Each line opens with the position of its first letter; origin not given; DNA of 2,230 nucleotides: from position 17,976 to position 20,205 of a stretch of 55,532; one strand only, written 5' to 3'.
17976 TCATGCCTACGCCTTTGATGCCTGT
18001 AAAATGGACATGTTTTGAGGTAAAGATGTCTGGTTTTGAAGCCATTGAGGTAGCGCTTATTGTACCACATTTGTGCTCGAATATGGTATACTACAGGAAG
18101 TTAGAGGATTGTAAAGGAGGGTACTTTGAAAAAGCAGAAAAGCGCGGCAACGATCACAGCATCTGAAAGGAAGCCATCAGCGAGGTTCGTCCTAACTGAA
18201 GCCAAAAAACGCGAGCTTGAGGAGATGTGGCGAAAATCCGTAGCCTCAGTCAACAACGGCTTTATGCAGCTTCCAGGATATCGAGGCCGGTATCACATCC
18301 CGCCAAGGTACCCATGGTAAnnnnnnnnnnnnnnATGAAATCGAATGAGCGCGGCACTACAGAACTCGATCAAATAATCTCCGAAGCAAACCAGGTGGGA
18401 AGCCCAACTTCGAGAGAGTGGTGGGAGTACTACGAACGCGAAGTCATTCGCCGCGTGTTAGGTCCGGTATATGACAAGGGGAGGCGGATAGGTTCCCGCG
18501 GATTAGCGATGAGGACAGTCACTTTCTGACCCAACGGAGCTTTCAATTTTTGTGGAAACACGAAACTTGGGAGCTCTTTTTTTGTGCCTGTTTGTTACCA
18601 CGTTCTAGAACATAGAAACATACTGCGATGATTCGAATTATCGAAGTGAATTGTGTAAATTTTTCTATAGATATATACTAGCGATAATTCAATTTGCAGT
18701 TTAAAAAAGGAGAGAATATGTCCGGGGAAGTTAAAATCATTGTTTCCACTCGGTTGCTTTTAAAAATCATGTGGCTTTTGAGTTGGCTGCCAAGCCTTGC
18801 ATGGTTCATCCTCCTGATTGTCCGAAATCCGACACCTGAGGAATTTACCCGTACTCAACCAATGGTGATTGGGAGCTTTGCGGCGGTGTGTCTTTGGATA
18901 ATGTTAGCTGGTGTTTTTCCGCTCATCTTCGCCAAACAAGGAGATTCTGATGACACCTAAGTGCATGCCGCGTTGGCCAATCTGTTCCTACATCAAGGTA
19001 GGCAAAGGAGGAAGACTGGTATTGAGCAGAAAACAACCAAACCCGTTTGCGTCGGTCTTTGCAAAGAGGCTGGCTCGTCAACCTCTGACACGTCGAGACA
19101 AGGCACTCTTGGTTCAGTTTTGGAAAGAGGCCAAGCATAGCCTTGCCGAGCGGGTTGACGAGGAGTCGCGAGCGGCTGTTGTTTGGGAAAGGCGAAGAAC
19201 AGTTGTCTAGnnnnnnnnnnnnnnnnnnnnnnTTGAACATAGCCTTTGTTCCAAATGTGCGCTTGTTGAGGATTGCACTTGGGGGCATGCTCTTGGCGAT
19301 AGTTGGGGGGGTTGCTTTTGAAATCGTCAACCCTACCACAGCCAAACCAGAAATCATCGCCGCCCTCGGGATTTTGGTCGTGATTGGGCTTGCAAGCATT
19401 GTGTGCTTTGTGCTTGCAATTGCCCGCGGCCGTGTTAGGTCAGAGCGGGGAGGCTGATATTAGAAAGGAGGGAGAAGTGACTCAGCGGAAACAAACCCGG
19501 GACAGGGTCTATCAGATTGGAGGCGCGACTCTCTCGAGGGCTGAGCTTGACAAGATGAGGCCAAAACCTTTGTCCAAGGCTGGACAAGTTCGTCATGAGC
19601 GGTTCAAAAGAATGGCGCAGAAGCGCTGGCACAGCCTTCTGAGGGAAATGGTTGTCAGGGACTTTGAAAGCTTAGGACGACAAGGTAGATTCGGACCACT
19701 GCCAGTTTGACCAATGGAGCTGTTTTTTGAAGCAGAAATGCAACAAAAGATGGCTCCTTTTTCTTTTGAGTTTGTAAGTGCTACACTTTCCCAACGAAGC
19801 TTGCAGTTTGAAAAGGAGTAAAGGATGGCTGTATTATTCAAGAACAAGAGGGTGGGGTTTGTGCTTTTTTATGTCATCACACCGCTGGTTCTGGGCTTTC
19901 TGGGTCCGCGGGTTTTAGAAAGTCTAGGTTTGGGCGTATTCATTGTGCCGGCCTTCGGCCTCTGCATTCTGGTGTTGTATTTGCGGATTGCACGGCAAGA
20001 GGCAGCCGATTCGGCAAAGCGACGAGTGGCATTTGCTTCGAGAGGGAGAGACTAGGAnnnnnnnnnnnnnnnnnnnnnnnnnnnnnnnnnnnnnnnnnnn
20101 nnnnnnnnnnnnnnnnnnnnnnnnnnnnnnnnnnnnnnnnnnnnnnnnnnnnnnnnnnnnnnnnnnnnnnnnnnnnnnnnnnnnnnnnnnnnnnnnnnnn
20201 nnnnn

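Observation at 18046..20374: Plus-strand cassette of eight tiny genes splitting the dcw cluster between the ftsI-side and murC-side halves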

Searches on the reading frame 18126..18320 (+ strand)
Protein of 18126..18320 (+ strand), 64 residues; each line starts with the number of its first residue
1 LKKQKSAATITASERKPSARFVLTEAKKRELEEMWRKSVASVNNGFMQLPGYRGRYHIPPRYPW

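Call 8: search_protein_families(library=pfam, max_evalue=1, proteins=[window:18126-18320:+])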
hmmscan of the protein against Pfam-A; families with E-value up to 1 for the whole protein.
window:18126-18320:+ (64 aa): 0 families

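Call 20: list_cluster_members(proteins=[window:18126-18320:+, window:18335-18529:+, window:18718-18960:+, window:18950-19210:+, window:19233-19457:+, window:19477-19710:+, window:19825-20055:+, window:20058-20321:+, window:18923-19399:-])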
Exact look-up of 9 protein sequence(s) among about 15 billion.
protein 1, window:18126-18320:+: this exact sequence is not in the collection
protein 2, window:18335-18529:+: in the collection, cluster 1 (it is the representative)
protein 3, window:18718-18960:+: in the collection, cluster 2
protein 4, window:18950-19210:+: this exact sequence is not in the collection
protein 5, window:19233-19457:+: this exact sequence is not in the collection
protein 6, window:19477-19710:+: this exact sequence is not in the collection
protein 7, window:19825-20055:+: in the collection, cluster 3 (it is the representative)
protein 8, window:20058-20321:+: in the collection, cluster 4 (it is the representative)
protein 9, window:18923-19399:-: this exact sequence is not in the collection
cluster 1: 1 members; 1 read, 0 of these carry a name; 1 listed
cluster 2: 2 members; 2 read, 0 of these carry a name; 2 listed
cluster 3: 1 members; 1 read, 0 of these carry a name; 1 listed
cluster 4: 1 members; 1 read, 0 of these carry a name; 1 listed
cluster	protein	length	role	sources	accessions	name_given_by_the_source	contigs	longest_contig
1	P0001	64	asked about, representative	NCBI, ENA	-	-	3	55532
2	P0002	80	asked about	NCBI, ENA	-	-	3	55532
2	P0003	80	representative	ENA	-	-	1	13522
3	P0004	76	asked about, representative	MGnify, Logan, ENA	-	-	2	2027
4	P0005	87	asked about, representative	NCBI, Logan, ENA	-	-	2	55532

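Call 25: search_protein_families(library=phrogs, max_evalue=0.1, proteins=[window:18126-18320:+])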
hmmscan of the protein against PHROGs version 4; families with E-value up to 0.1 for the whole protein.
window:18126-18320:+ (64 aa): 0 families

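Call 26: search_protein_families(library=padloc, max_evalue=0.1, proteins=[window:18126-18320:+])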
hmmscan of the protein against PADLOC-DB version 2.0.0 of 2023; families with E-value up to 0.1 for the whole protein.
window:18126-18320:+ (64 aa): 0 families

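Call 27: search_protein_families(library=ncbifam, max_evalue=0.1, proteins=[window:18126-18320:+])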
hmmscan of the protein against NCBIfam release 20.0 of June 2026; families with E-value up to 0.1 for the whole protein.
window:18126-18320:+ (64 aa): 0 families

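Call 59: search_solved_structures(query=window:18126-18320:+, max_evalue=10)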
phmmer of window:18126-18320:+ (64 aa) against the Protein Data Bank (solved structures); distinct sequences matched with E-value up to 10: 6.
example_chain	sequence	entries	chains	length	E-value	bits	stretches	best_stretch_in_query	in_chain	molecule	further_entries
6hiw_Cv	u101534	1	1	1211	0.3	15.1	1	20-47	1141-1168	mS47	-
7pub_Cv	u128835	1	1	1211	0.3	15.1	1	20-47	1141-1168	ECH_2 domain-containing protein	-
6hiv_Cv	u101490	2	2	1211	0.3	15.1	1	20-47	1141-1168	mS47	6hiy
2ami_A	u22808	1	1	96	1.1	13.4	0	7-35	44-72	Caltractin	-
3qrx_A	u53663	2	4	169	3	12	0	7-35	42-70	Centrin | Caltractin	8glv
4v61_BZ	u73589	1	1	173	6.5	10.9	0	5-51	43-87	Ribosomal Protein L29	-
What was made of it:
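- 18126..18320 (+): g1: 64 aa, TTG start, basic (pI 10.5, net +9), no TM segment. No family or PDB match (calls 8, 25-27, 59).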

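Call 75: predict_structure(protein=window:18126-18320:+)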
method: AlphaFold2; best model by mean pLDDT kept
length: 64 residues; sequences in the alignment: 1
mean_pLDDT: 68.7   pTM: 0.32
mean pLDDT of the five models: 68.7, 65.8, 64.5, 62.4, 58.3
residues with pLDDT >= 90: 2; 70-90: 24; 50-70: 35; < 50: 3
segments of 3 or more residues with pLDDT < 50: none
pLDDT, mean of each block of 10 residues (from residue 1): 60 63 80 86 72 58 50
secondary structure, 60 per line:
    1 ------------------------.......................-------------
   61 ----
elements in order: H25-47
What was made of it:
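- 18126..18320 (+): The AlphaFold model has one helix at residues 25-47 and pLDDT 68.7 (call 75).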

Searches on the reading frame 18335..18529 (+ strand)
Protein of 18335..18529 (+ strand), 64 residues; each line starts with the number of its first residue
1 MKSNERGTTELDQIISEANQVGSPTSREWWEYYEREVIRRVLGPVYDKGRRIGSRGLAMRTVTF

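Call 8: search_protein_families(library=pfam, max_evalue=1, proteins=[window:18335-18529:+])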
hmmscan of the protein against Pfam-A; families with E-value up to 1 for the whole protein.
window:18335-18529:+ (64 aa): 1 family
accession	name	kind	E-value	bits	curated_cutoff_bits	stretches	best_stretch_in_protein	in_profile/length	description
PF24201.1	DUF7426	-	0.087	13.5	27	1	23-49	51-75/137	Domain of unknown function (DUF7426)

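Call 25: search_protein_families(library=phrogs, max_evalue=0.1, proteins=[window:18335-18529:+])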
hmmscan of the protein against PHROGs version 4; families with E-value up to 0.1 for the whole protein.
window:18335-18529:+ (64 aa): 1 family
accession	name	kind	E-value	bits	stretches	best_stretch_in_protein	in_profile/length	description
phrog_16222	-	unknown function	0.064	13.8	1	6-41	41-76/193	-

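Call 26: search_protein_families(library=padloc, max_evalue=0.1, proteins=[window:18335-18529:+])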
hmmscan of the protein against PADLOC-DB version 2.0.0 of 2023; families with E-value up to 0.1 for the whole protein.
window:18335-18529:+ (64 aa): 0 families

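Call 27: search_protein_families(library=ncbifam, max_evalue=0.1, proteins=[window:18335-18529:+])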
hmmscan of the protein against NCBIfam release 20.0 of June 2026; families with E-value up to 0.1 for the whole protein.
window:18335-18529:+ (64 aa): 0 families

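Call 40: find_related_loci(query=window:18335-18529:+, collection=viral_contigs, flank=5000)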
Query window:18335-18529:+ (64 aa) in viral_contigs; peptide patterns used: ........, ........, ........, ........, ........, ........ (x = any residue, [..] = any of these).
12 stretches matched a pattern, but none encodes a relative of the query by tblastn (E <= 1e-3).
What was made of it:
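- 18335..18529 (+): g2: 64 aa, soluble, pI 9.4. No viral relative (call 40).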

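Call 60: search_solved_structures(query=window:18335-18529:+, max_evalue=10)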
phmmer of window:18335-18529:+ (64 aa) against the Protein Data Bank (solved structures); distinct sequences matched with E-value up to 10: 3.
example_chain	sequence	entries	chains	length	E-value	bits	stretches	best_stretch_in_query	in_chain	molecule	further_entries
7qca_LN0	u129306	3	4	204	0.25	14.6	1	29-57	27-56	Ribosomal protein L15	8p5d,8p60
5xtc_a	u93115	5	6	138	0.76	13.1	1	26-59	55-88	NADH dehydrogenase [ubiquinone] 1 beta subcomplex subunit 5, mitochondrial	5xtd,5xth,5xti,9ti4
9cwt_a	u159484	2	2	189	1.4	12.3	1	26-59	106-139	NADH dehydrogenase [ubiquinone] 1 beta subcomplex subunit 5, mitochondrial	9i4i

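Call 82: find_homologous_proteins(query=window:18335-18529:+, max_evalue=0.05)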
Query window:18335-18529:+ (64 aa): 1 proteins with E <= 0.05 among 1 candidates.
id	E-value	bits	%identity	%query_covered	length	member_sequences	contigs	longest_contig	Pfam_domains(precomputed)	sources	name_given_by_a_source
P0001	2.1e-35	136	100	100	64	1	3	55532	-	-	-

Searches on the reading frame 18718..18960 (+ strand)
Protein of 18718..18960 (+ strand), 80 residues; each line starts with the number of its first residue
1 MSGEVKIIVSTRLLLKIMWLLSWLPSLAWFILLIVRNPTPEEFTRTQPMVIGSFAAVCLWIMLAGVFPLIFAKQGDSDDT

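Call 8: search_protein_families(library=pfam, max_evalue=1, proteins=[window:18718-18960:+])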
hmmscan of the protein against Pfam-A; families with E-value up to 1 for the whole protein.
window:18718-18960:+ (80 aa): 1 family
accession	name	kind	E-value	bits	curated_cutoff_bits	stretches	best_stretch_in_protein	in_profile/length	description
PF08019.17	EptA_B_N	-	0.15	12.4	22.3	1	3-64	57-117/152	Phosphoethanolamine transferase EptA/EptB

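Call 25: search_protein_families(library=phrogs, max_evalue=0.1, proteins=[window:18718-18960:+])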
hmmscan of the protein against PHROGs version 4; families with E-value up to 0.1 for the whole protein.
window:18718-18960:+ (80 aa): 0 families

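Call 26: search_protein_families(library=padloc, max_evalue=0.1, proteins=[window:18718-18960:+])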
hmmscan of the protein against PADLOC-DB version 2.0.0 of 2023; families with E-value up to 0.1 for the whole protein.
window:18718-18960:+ (80 aa): 0 families

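Call 27: search_protein_families(library=ncbifam, max_evalue=0.1, proteins=[window:18718-18960:+])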
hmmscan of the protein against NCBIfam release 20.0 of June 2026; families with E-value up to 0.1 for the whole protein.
window:18718-18960:+ (80 aa): 0 families

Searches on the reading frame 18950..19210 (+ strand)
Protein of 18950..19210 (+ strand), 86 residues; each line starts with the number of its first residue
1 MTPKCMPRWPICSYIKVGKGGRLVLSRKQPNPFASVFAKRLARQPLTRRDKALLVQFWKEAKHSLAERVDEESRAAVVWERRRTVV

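Call 8: search_protein_families(library=pfam, max_evalue=1, proteins=[window:18950-19210:+])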
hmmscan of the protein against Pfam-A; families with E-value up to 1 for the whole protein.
window:18950-19210:+ (86 aa): 0 families

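Call 16: find_encoding_contigs(protein=window:18950-19210:+, flank=10000, max_places=6)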
Protein window:18950-19210:+ (86 aa): no gene with exactly this product is on record in the collection.

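Call 19: find_homologous_proteins(query=window:18950-19210:+, max_evalue=0.01)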
Query window:18950-19210:+: 1 candidates shared short words with the query, none scored E <= 0.01.
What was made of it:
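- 18950..19210 (+): g4: 86 aa, very basic (pI 11.2, net +13). It overlaps the end of g3 by 11 nt. An in-frame alternative start, TTG at 19022, follows an internal AAGGAGG. No homologue among 5.8 billion proteins (call 19).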

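Call 25: search_protein_families(library=phrogs, max_evalue=0.1, proteins=[window:18950-19210:+])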
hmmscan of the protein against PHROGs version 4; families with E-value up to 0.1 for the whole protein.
window:18950-19210:+ (86 aa): 0 families

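Call 26: search_protein_families(library=padloc, max_evalue=0.1, proteins=[window:18950-19210:+])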
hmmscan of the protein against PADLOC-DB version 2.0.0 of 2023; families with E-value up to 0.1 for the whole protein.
window:18950-19210:+ (86 aa): 0 families

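Call 27: search_protein_families(library=ncbifam, max_evalue=0.1, proteins=[window:18950-19210:+])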
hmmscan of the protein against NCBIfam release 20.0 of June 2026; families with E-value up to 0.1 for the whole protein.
window:18950-19210:+ (86 aa): 0 families

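Call 57: search_solved_structures(query=window:18950-19210:+, max_evalue=10)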
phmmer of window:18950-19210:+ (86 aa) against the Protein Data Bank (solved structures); distinct sequences matched with E-value up to 10: 1.
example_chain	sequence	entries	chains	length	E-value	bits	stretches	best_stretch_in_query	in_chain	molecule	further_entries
9pgb_A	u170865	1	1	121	7.5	10.5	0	3-21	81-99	4-module Cysteine Rich Eggshell Membrane Protein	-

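Call 66: predict_structure(protein=window:18950-19210:+)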
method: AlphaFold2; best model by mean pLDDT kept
length: 86 residues; sequences in the alignment: 1
mean_pLDDT: 49.6   pTM: 0.36
mean pLDDT of the five models: 49.6, 49.2, 45.6, 43.6, 43.1
residues with pLDDT >= 90: 0; 70-90: 6; 50-70: 26; < 50: 54
segments of 3 or more residues with pLDDT < 50: 1-13, 15-30, 62-86
pLDDT, mean of each block of 10 residues (from residue 1): 39 46 46 60 70 67 44 37 32
secondary structure, 60 per line:
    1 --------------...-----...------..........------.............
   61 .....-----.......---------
elements in order: E15-17 E23-25 H32-41 H48-65 H71-77
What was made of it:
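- On Ribbon-helix-helix (or AbrB-like) DNA-binding proteins (g4, g6, g1): The g1 model has a single helix and pLDDT 68.7 (calls 66, 75). g6 was not modelled, and no dimer modelling was available.
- The two structure models are low confidence (calls 66, 75).
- Tried and rejected: Confidence was low, so I did not run a fold search, which would have been meaningless (calls 66, 75).
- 18950..19210 (+): AlphaFold pLDDT 49.6 (call 66).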

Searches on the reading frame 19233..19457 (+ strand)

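Call 8: search_protein_families(library=pfam, max_evalue=1, proteins=[window:19233-19457:+])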
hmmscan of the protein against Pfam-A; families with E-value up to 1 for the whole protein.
window:19233-19457:+ (74 aa): 4 families
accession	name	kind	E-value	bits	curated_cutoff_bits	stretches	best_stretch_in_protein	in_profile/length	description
PF06679.17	DUF1180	-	0.012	16.5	27.7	1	27-70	85-127/167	Membrane protein FAM174-like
PF19870.4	DUF6343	-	0.15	12.9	27.2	1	12-65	18-67/82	Family of unknown function (DUF6343)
PF20990.2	DUF2207_C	-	0.16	12.1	33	1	14-73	141-196/247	Predicted membrane protein (DUF2207) C-terminal domain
PF19865.4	DUF6338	-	0.32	11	26.5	1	9-71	38-112/205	Family of unknown function (DUF6338)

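Call 25: search_protein_families(library=phrogs, max_evalue=0.1, proteins=[window:19233-19457:+])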
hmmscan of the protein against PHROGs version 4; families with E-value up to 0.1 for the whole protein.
window:19233-19457:+ (74 aa): 0 families

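Call 26: search_protein_families(library=padloc, max_evalue=0.1, proteins=[window:19233-19457:+])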
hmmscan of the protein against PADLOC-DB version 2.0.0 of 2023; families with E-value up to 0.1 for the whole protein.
window:19233-19457:+ (74 aa): 0 families

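Call 27: search_protein_families(library=ncbifam, max_evalue=0.1, proteins=[window:19233-19457:+])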
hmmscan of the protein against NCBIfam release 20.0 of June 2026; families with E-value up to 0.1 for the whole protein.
window:19233-19457:+ (74 aa): 0 families

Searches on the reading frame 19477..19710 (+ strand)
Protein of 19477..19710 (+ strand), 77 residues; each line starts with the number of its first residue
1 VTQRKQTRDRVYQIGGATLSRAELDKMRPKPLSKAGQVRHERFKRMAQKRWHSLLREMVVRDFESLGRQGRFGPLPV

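Call 8: search_protein_families(library=pfam, max_evalue=1, proteins=[window:19477-19710:+])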
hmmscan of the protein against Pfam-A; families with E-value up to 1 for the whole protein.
window:19477-19710:+ (77 aa): 0 families

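Call 25: search_protein_families(library=phrogs, max_evalue=0.1, proteins=[window:19477-19710:+])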
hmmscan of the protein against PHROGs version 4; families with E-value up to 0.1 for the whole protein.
window:19477-19710:+ (77 aa): 0 families

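Call 26: search_protein_families(library=padloc, max_evalue=0.1, proteins=[window:19477-19710:+])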
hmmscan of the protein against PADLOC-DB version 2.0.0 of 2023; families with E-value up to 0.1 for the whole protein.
window:19477-19710:+ (77 aa): 0 families

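Call 27: search_protein_families(library=ncbifam, max_evalue=0.1, proteins=[window:19477-19710:+])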
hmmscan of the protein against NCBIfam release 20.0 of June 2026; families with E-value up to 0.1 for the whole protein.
window:19477-19710:+ (77 aa): 0 families

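Call 41: find_related_loci(query=window:19477-19710:+, collection=viral_contigs, flank=5000)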
Query window:19477-19710:+ (77 aa) in viral_contigs; peptide patterns used: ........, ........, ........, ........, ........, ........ (x = any residue, [..] = any of these).
31 stretches matched a pattern, but none encodes a relative of the query by tblastn (E <= 1e-3).

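Call 44: find_homologous_proteins(query=window:19477-19710:+, max_evalue=0.05)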
Query window:19477-19710:+: no candidate shares three 5-residue words with the query. No homologue found.
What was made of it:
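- Tried and rejected: Word-indexed homologue searches. g4, g6 and g2 returned none, or only the query itself (calls 19, 44, 82).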

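Call 58: search_solved_structures(query=window:19477-19710:+, max_evalue=10)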
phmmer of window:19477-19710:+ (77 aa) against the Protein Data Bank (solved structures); distinct sequences matched with E-value up to 10: 3.
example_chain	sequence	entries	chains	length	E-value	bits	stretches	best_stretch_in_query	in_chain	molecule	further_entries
2ojq_A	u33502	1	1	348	1.1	13.2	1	9-63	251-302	Programmed cell death 6-interacting protein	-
2oex_A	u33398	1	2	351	1.1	13.2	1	9-63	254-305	Programmed cell death 6-interacting protein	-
4jjy_A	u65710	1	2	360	1.1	13.2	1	9-63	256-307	Programmed cell death 6-interacting protein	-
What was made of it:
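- On Ribbon-helix-helix (or AbrB-like) DNA-binding proteins (g4, g6, g1): PDB phmmer found nothing relevant (calls 57-59).
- Tried and rejected: PDB sequence searches. g1, g2, g4 and g6 found nothing (calls 57-60).
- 19477..19710 (+): g6: 77 aa, GTG start, very basic (pI 11.7, net +12). No homologue (call 44), no viral relative (call 41), no PDB match (call 58).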

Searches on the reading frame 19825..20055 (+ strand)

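Call 8: search_protein_families(library=pfam, max_evalue=1, proteins=[window:19825-20055:+])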
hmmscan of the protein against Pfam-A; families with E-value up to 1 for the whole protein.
window:19825-20055:+ (76 aa): 1 family
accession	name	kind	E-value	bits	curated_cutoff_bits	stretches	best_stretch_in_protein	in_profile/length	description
PF01040.23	UbiA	-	0.045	13.5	34.2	1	1-71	177-247/250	UbiA prenyltransferase family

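Call 25: search_protein_families(library=phrogs, max_evalue=0.1, proteins=[window:19825-20055:+])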
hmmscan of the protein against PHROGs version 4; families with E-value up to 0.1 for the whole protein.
window:19825-20055:+ (76 aa): 0 families

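Call 26: search_protein_families(library=padloc, max_evalue=0.1, proteins=[window:19825-20055:+])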
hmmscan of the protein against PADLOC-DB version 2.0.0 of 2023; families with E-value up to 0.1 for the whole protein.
window:19825-20055:+ (76 aa): 0 families

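Call 27: search_protein_families(library=ncbifam, max_evalue=0.1, proteins=[window:19825-20055:+])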
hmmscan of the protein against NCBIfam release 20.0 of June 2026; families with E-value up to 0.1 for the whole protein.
window:19825-20055:+ (76 aa): 0 families
